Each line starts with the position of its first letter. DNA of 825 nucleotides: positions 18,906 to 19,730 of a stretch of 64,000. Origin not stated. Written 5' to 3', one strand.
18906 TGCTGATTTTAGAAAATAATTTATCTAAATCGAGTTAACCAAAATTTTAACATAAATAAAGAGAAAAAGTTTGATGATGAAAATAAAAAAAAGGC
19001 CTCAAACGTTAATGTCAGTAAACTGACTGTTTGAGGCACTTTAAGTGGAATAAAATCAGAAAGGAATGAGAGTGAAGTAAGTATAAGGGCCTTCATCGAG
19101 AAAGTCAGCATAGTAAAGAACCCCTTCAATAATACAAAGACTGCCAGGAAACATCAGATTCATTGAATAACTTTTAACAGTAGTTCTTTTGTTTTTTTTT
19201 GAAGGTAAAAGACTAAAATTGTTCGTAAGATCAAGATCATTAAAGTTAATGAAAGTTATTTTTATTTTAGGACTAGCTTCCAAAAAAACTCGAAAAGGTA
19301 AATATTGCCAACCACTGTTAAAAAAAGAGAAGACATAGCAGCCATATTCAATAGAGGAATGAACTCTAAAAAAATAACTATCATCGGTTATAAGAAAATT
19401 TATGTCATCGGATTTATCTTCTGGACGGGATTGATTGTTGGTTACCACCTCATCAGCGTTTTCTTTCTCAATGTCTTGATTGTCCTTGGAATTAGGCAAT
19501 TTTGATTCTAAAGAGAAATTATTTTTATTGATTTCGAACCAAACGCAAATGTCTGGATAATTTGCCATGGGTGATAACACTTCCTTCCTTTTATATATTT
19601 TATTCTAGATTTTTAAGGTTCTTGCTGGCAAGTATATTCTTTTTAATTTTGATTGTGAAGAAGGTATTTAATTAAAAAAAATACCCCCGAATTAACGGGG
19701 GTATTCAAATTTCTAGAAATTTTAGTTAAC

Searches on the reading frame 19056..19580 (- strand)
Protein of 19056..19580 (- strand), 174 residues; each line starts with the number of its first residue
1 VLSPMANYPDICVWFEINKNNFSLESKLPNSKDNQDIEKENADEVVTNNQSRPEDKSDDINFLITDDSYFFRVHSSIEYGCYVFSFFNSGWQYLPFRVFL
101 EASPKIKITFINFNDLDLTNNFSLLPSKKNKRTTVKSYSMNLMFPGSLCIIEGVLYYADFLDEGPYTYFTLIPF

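Call 3: search_protein_families(library=pfam, proteins=[window:19056-19580:-], max_evalue=0.01)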
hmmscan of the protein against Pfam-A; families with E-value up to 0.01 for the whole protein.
window:19056-19580:- (174 aa): 0 families

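Call 4: search_protein_families(library=ncbifam, proteins=[window:19056-19580:-], max_evalue=0.01)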
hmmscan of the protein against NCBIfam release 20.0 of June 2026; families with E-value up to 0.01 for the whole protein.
window:19056-19580:- (174 aa): 0 families

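Call 53: search_protein_families(library=phrogs, proteins=[window:19056-19580:-], max_evalue=0.1)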
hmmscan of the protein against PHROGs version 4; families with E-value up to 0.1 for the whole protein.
window:19056-19580:- (174 aa): 0 families

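Call 54: search_protein_families(library=padloc, proteins=[window:19056-19580:-], max_evalue=0.1)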
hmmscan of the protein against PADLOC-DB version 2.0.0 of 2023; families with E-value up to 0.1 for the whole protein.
window:19056-19580:- (174 aa): 0 families
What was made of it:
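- Tried and rejected: HExxH protein and the two small ORFs: PHROGs and PADLOC gave no hits (calls 53, 54).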
